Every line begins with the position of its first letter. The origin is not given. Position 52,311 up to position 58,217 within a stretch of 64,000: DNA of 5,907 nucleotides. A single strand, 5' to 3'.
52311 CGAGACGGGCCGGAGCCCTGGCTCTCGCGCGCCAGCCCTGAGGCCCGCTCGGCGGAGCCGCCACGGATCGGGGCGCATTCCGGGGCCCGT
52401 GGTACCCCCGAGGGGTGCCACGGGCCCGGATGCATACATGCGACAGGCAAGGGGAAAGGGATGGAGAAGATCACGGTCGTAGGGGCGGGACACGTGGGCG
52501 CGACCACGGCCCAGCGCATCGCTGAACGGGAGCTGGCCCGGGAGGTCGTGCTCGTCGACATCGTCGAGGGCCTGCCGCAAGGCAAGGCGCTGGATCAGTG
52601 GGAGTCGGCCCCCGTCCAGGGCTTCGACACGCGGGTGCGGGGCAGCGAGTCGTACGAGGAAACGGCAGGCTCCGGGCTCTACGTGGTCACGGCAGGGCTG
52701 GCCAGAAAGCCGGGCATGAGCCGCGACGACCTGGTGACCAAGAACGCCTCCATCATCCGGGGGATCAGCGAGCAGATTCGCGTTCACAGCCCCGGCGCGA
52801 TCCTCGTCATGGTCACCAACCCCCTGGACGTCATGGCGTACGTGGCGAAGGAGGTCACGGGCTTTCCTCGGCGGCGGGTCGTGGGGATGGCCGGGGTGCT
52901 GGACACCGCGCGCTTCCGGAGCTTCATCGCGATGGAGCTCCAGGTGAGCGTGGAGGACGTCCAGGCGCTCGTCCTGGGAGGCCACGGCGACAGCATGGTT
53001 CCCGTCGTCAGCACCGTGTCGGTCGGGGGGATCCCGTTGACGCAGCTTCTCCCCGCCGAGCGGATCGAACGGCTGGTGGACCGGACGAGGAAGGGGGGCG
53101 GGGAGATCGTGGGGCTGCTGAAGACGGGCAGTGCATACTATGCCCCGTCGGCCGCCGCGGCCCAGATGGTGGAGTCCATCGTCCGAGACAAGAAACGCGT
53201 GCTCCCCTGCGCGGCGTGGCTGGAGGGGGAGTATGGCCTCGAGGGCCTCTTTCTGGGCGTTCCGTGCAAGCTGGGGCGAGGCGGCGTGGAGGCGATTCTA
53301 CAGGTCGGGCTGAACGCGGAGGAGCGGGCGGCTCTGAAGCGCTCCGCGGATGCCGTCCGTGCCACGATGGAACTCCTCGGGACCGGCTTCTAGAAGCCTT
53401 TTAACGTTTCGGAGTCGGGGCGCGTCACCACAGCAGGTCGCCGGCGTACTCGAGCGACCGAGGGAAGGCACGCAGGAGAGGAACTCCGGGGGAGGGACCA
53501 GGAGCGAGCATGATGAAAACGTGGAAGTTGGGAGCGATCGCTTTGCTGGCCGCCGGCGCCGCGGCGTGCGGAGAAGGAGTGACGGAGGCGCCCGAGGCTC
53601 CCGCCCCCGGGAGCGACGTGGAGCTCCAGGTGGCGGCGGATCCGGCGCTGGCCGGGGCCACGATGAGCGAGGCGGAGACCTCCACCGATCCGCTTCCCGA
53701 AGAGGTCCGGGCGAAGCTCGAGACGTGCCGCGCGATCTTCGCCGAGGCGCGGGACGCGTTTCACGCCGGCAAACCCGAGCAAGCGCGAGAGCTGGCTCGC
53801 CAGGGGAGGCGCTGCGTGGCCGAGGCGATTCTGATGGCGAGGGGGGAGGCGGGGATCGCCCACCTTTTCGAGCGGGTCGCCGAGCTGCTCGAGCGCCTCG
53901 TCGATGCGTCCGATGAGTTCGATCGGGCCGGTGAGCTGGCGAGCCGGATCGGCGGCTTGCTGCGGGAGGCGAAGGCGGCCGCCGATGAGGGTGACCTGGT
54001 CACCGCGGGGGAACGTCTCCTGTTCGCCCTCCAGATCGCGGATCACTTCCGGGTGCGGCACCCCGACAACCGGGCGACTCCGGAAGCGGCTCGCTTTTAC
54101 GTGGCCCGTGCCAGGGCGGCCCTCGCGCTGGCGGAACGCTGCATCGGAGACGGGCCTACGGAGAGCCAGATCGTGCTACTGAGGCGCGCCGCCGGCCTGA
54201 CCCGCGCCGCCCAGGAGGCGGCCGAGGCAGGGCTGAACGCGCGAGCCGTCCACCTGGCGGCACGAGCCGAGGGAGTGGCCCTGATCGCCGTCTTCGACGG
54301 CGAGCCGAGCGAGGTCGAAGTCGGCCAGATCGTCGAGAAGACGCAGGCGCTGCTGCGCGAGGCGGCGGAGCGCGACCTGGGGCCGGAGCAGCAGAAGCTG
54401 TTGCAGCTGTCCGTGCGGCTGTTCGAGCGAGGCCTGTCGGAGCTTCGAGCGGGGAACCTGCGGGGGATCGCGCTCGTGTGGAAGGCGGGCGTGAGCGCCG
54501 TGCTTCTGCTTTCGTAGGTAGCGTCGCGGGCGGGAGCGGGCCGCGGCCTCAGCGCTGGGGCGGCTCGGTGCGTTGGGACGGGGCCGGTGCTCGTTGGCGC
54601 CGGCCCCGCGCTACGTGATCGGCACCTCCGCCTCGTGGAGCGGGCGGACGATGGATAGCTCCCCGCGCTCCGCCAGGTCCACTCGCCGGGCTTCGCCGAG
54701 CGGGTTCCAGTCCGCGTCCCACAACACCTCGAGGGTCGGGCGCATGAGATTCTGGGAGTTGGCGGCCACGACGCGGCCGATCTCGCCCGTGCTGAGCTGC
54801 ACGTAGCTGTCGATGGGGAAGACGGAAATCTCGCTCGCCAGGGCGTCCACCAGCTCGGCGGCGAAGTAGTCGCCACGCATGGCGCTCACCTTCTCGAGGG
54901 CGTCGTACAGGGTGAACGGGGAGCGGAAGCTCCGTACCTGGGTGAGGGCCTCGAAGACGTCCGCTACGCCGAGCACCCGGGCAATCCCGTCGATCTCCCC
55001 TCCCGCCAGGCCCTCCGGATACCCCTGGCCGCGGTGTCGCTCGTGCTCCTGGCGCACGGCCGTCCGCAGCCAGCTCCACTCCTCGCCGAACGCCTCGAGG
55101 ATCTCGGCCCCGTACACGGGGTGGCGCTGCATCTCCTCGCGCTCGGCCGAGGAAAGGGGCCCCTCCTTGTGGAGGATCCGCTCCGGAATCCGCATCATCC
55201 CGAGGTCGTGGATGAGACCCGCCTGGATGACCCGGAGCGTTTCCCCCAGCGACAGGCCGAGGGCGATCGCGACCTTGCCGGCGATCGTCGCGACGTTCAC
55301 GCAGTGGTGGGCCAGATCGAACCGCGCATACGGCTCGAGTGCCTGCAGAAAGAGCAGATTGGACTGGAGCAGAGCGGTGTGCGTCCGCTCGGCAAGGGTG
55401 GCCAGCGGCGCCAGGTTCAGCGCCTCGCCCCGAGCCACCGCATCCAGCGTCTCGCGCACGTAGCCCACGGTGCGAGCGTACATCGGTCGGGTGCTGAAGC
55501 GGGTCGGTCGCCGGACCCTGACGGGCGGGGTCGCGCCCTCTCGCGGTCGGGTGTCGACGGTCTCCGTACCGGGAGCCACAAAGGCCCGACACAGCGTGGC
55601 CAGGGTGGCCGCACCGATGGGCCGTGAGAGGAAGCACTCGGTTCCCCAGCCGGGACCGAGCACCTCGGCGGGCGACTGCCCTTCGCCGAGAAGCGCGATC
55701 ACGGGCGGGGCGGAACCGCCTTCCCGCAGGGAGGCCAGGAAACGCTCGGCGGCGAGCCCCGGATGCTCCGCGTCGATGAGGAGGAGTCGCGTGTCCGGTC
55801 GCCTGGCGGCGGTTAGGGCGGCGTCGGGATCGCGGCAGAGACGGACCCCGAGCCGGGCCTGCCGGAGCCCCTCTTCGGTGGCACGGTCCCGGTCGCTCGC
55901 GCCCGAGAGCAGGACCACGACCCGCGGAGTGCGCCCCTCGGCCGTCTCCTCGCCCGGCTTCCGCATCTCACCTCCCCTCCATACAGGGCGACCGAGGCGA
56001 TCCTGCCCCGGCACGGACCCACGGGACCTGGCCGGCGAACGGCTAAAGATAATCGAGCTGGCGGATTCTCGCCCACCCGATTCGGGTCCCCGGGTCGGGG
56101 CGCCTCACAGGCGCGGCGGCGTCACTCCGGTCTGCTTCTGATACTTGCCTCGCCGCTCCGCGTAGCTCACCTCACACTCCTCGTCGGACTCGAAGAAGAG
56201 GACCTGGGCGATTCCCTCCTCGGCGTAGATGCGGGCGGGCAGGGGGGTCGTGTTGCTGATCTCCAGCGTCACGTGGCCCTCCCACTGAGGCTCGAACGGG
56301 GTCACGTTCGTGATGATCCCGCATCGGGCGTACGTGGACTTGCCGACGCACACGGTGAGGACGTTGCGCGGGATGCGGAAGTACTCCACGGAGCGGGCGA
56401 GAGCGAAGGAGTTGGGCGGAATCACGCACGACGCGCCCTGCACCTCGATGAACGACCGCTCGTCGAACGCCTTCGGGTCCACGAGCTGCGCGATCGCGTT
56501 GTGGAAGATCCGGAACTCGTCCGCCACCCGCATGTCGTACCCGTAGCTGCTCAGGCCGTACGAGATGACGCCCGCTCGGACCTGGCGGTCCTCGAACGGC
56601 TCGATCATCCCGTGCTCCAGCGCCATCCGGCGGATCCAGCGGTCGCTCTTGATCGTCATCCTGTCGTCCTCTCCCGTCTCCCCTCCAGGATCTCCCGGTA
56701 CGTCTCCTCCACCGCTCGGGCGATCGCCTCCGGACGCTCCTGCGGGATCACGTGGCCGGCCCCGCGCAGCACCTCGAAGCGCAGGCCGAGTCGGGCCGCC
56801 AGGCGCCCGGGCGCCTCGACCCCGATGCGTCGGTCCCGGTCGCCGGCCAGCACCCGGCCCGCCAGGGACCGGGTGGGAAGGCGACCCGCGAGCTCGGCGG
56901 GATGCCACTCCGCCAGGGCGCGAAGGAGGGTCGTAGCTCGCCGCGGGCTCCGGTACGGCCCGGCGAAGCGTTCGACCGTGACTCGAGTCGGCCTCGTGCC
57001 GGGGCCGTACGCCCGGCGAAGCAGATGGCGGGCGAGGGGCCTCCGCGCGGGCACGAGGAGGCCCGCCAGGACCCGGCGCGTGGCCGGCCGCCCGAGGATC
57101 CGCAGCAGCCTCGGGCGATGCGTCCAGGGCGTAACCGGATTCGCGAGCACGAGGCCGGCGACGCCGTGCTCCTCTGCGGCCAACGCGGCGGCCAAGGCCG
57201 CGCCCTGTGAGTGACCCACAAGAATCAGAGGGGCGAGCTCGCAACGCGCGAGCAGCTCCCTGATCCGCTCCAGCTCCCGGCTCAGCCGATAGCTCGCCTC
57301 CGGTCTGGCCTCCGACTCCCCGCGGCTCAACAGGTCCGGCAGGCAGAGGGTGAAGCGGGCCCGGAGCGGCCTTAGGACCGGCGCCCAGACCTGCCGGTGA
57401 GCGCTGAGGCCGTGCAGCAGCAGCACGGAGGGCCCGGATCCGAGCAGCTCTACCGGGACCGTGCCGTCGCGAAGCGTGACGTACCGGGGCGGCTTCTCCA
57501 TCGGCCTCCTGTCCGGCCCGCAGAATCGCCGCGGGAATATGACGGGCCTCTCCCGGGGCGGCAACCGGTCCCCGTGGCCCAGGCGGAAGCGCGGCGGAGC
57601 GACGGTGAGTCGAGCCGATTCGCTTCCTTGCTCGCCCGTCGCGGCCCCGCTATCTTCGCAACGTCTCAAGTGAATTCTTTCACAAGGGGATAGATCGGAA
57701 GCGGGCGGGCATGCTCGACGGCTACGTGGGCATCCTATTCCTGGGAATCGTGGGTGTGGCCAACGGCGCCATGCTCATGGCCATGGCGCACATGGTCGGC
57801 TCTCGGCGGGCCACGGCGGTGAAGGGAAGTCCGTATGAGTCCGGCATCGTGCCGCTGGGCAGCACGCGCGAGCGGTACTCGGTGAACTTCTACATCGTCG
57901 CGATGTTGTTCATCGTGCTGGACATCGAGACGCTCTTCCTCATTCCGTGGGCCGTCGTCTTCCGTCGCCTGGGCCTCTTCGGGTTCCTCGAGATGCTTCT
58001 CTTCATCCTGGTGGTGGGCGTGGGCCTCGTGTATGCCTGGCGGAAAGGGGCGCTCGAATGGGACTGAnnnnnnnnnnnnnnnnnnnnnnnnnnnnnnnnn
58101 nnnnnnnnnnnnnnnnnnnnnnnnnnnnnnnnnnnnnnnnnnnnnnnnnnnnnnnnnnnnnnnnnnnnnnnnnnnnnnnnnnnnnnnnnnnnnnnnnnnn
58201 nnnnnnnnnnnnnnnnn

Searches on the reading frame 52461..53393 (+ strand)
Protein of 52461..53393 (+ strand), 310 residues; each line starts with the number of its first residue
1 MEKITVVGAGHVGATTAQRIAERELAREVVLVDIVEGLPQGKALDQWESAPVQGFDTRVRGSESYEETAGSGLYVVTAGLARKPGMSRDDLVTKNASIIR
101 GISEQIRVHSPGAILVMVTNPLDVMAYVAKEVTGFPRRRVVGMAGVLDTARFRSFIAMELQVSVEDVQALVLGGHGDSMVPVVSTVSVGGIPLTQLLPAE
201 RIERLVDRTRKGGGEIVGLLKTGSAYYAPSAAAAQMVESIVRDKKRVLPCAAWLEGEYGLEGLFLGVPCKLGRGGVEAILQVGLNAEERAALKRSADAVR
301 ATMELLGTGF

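Call 14: find_encoding_contigs(protein=window:52461-53393:+, flank=10000, max_places=6)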
Protein window:52461-53393:+ (310 aa): 2 contigs read that carry it; 2 places shown.
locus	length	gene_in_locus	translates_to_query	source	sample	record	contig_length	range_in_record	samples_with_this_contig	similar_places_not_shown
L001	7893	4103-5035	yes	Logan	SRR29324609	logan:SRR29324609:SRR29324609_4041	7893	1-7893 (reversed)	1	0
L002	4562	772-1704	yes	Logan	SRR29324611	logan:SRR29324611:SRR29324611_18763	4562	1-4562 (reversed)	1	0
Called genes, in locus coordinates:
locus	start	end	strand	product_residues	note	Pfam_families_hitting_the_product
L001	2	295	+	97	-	?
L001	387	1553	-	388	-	PF00155:Aminotran_1_2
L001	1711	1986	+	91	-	-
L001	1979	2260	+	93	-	PF02597:ThiS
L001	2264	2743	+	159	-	PF02391:MoaE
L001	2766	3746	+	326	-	PF04055:Radical_SAM, PF06463:Mob_synth_C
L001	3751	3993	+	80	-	-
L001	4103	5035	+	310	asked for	PF00056:Ldh_1_N, PF02866:Ldh_1_C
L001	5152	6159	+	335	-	-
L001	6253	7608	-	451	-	PF13487:HD_5, PF01966:HD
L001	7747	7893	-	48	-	?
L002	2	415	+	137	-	?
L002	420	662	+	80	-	-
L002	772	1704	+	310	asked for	PF00056:Ldh_1_N, PF02866:Ldh_1_C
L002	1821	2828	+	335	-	-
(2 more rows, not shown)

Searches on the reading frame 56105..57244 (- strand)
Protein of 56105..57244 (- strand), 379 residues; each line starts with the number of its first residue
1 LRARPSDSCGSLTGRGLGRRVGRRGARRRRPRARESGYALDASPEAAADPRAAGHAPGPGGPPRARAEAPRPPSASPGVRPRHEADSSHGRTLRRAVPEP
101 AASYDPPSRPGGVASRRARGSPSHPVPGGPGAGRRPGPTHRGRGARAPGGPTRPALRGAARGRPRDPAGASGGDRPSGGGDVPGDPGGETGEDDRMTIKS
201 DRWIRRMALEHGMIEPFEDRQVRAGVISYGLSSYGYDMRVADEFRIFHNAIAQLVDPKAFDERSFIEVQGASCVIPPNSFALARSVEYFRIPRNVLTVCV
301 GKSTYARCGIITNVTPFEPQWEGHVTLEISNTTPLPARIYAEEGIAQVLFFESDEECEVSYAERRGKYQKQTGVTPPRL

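Call 66: search_protein_families(library=pfam, proteins=[window:56105-57244:-], max_evalue=0.0001)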
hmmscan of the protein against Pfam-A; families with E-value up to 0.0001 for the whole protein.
window:56105-57244:- (379 aa): 1 family
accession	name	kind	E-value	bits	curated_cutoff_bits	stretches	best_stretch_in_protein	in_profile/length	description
PF22769.1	DCD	-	8.9e-36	123.7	27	1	198-352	1-152/153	dCTP deaminase-like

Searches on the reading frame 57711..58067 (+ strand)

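Call 66: search_protein_families(library=pfam, proteins=[window:57711-58067:+], max_evalue=0.0001)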
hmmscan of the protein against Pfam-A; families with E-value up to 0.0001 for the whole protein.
window:57711-58067:+ (118 aa): 1 family
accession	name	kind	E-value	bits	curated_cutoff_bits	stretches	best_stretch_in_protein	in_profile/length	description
PF00507.24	Oxidored_q4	-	8.9e-36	122.5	23.3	1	21-117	3-99/99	NADH-ubiquinone/plastoquinone oxidoreductase, chain 3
